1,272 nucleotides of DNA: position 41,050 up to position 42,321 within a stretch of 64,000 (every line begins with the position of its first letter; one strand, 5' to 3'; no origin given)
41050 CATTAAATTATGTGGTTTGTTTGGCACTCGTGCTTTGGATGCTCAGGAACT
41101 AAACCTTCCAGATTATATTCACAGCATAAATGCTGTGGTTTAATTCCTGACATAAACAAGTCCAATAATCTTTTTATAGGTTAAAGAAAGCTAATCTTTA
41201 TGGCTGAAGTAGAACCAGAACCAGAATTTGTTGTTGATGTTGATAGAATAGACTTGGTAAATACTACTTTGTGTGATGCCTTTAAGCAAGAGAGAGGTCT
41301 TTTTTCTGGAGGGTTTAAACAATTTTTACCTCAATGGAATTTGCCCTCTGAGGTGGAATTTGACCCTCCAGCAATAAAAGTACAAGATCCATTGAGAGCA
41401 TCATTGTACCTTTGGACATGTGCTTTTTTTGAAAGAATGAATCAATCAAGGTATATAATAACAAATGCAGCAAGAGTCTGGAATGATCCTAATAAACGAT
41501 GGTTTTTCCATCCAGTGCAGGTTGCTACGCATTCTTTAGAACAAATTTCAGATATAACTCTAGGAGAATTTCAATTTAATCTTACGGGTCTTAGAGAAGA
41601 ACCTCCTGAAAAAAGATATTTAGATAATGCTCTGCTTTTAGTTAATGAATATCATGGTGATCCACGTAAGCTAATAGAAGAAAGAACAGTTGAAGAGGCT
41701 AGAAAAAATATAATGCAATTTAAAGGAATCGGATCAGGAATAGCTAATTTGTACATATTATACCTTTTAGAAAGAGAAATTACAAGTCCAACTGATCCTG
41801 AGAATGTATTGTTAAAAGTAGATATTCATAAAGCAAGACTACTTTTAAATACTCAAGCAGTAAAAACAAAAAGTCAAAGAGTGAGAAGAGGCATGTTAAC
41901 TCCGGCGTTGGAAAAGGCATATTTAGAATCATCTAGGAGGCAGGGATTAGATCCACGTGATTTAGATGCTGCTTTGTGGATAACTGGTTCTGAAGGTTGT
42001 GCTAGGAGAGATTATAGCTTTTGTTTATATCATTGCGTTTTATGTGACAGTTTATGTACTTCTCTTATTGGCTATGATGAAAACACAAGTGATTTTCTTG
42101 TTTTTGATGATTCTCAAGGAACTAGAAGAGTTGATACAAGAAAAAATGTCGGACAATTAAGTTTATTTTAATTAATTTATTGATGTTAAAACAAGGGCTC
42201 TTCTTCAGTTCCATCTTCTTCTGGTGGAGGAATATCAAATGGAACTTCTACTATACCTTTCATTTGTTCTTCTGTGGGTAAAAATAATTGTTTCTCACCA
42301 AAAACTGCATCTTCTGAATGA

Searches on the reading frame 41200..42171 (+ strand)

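Call 6: search_protein_families(library=pfam, proteins=[window:41200-42171:+], max_evalue=0.1)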
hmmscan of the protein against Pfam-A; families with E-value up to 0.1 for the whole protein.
window:41200-42171:+ (323 aa): 1 family
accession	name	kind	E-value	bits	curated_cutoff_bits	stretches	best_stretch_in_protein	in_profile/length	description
PF23802.1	DUF7178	-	0.071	13.5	27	0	206-262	133-188/193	Family of unknown function (DUF7178)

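Call 61: search_protein_families(library=phrogs, proteins=[window:41200-42168:+], max_evalue=0.01)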
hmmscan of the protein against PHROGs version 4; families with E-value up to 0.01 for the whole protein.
window:41200-42168:+ (323 aa): 0 families

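Call 63: search_protein_families(library=padloc, proteins=[window:41200-42168:+], max_evalue=0.01)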
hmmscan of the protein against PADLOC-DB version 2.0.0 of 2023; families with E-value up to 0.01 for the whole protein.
window:41200-42168:+ (323 aa): 0 families

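Call 64: search_protein_families(library=ncbifam, proteins=[window:41200-42168:+], max_evalue=0.01)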
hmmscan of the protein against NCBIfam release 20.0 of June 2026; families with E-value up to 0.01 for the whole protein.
window:41200-42168:+ (323 aa): 0 families
